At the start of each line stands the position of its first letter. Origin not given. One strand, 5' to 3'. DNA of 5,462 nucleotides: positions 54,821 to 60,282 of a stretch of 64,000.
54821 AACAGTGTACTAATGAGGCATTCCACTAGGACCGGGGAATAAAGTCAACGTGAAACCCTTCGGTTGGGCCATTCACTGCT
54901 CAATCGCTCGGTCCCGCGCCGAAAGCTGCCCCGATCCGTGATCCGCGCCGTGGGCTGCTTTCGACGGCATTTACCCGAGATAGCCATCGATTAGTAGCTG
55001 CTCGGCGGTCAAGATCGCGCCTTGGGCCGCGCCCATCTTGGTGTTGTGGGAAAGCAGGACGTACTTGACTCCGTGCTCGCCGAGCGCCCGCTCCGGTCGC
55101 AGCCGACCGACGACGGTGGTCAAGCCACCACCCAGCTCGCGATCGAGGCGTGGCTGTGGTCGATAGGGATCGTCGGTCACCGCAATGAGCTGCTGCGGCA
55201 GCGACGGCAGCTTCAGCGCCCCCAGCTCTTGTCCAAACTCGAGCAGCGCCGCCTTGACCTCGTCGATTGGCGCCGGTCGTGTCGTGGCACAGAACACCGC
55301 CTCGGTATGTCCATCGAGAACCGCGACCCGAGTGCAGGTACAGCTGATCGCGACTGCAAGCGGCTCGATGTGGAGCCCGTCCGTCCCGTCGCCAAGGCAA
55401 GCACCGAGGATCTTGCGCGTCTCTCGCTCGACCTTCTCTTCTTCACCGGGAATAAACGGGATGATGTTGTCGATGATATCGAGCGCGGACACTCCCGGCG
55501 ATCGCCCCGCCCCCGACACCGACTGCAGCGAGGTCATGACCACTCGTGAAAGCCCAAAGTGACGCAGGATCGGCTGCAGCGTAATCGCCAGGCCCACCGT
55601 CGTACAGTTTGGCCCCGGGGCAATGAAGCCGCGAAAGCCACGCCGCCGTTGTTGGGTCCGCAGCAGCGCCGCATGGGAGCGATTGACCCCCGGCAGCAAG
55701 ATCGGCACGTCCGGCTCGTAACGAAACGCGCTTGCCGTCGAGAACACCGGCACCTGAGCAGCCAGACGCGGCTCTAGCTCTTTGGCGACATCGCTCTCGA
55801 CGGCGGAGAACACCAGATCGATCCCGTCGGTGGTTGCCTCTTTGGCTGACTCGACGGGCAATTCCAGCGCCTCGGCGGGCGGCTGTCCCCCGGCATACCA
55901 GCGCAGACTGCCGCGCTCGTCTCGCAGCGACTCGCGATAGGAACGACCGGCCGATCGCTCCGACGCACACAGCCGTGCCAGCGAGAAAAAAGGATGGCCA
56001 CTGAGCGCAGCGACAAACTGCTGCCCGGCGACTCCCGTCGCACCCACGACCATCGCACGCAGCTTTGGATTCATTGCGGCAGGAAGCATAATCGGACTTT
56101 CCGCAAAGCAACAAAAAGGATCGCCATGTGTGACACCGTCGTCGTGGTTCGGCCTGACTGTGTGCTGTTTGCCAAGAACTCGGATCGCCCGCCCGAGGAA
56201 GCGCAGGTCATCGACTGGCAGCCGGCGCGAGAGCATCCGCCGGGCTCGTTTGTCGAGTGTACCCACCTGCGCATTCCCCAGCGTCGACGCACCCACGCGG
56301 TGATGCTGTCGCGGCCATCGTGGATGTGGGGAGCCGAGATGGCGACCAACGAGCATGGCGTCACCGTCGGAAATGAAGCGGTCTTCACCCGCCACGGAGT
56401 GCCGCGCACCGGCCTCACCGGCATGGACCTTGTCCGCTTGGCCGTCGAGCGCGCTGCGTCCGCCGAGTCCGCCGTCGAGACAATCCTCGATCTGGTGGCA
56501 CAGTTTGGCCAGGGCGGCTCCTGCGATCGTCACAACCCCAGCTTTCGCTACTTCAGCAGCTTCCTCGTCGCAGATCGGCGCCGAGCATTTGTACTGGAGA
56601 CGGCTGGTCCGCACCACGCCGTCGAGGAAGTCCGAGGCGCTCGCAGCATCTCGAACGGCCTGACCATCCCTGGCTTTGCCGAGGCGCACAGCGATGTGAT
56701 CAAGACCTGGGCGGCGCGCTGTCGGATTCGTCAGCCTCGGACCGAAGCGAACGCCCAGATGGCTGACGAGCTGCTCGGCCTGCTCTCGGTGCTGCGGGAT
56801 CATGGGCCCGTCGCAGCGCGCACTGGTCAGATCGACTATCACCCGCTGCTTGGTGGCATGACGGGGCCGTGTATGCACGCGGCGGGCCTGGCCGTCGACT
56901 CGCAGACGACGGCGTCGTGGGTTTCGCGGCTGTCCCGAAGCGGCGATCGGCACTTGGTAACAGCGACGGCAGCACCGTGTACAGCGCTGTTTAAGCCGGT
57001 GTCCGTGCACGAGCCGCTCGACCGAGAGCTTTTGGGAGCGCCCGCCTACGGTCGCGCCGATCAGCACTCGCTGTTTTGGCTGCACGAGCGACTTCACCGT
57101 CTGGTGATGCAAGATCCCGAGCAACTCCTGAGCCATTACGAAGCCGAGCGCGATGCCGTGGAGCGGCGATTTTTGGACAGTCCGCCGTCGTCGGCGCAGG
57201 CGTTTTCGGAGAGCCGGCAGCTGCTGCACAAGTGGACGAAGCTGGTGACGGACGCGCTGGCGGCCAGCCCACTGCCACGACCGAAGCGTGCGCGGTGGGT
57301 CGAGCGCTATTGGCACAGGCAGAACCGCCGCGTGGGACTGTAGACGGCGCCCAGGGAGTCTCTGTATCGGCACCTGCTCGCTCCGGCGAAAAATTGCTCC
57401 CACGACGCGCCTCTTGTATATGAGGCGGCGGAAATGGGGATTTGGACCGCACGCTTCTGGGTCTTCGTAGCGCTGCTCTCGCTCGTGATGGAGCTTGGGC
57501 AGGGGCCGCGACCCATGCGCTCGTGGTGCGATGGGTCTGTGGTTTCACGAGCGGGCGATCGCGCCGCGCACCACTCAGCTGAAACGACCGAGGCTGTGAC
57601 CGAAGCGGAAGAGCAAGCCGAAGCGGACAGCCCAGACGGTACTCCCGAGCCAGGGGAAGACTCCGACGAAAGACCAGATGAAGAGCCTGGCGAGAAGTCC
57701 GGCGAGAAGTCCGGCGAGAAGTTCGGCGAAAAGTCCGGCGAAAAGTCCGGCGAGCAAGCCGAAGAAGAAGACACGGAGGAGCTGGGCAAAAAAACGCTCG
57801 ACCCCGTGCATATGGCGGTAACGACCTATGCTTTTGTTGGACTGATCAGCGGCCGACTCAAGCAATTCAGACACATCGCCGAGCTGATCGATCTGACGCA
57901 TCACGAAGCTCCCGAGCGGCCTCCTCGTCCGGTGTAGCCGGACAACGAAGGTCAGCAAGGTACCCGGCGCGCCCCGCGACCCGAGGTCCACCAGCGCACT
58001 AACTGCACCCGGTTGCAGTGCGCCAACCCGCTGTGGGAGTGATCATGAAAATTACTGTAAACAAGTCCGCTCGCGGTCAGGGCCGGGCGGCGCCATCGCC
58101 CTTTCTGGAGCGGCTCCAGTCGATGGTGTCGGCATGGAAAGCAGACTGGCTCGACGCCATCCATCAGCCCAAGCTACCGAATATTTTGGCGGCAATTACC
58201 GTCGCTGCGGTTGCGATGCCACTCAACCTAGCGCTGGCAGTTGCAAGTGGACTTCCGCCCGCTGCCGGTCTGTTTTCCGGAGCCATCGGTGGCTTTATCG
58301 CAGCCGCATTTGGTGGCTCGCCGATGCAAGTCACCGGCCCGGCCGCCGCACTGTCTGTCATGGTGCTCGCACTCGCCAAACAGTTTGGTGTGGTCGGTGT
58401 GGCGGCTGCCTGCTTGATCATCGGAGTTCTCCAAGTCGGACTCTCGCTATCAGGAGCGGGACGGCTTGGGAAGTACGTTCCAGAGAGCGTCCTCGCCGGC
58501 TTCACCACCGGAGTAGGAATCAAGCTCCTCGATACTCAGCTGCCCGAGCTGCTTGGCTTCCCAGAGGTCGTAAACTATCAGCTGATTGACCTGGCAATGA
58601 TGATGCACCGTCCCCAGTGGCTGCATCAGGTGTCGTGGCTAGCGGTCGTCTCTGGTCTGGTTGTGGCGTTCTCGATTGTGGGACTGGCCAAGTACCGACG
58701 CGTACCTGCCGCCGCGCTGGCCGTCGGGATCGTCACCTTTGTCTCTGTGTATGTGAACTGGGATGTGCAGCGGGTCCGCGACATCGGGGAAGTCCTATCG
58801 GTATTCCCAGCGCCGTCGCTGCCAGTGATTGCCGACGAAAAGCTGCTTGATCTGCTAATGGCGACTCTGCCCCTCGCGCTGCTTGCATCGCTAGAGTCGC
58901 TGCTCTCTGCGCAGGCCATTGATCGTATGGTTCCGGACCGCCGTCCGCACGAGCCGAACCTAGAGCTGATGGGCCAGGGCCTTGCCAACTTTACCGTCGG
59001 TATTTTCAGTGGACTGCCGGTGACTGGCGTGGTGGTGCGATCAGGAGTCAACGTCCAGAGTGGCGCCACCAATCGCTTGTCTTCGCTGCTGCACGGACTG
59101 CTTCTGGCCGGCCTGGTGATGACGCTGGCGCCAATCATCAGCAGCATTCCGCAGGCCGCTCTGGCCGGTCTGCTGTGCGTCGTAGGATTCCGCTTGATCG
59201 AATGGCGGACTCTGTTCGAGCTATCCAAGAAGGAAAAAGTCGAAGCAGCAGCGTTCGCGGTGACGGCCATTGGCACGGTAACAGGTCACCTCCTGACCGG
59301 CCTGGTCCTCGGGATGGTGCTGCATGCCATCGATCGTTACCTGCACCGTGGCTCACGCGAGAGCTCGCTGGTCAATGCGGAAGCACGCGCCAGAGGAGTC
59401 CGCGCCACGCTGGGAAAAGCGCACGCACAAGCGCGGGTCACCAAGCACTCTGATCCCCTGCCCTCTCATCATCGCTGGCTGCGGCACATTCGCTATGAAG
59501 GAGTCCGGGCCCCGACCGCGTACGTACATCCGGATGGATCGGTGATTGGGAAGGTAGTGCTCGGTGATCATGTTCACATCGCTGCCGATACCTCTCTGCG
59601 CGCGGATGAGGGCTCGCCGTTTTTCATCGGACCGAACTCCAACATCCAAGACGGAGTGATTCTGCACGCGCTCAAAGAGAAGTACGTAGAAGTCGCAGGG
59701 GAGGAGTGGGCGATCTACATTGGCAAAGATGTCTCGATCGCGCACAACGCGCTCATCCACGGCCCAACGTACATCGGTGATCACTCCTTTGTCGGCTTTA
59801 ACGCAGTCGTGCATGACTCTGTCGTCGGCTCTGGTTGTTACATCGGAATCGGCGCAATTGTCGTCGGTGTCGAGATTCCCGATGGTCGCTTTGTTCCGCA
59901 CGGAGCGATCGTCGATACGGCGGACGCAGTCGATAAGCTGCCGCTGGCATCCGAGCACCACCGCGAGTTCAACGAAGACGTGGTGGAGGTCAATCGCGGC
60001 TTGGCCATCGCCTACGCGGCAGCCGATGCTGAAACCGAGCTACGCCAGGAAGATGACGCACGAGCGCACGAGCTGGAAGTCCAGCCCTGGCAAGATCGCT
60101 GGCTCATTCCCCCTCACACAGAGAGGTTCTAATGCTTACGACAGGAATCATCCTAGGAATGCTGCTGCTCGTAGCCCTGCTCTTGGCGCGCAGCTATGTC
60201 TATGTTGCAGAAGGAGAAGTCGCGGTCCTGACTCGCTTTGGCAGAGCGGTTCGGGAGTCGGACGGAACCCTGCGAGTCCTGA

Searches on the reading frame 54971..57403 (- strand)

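Call 19: search_protein_families(library=pfam, proteins=[window:54971-57403:-], max_evalue=0.001)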
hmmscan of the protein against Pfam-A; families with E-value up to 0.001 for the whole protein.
window:54971-57403:- (810 aa): 2 families
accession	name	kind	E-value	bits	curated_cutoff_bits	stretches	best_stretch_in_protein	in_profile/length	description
PF02774.23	Semialdhyde_dhC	-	4.2e-28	99.2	26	1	609-788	1-182/184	Semialdehyde dehydrogenase, dimerisation domain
PF01118.30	Semialdhyde_dh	-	1.7e-24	87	26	1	450-578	2-118/121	Semialdehyde dehydrogenase, NAD binding domain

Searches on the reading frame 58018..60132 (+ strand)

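Call 19: search_protein_families(library=pfam, proteins=[window:58018-60132:+], max_evalue=0.001)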
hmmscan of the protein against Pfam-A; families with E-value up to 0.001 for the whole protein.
window:58018-60132:+ (704 aa): 4 families
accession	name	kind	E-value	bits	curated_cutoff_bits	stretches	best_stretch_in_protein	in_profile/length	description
PF00916.26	Sulfate_transp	-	3e-62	211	23.2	1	55-416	4-380/380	Sulfate permease family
PF25084.1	LbH_EIF2B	-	1.1e-09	38.6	54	1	566-634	4-72/105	EIF2B subunit epsilon LbH domain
PF00132.30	Hexapep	-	4.6e-09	36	27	1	566-599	2-35/36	Bacterial transferase hexapeptide (six repeats)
PF16983.11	MFS_MOT1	-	0.00044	21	30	1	284-393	10-111/111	Molybdate transporter of MFS superfamily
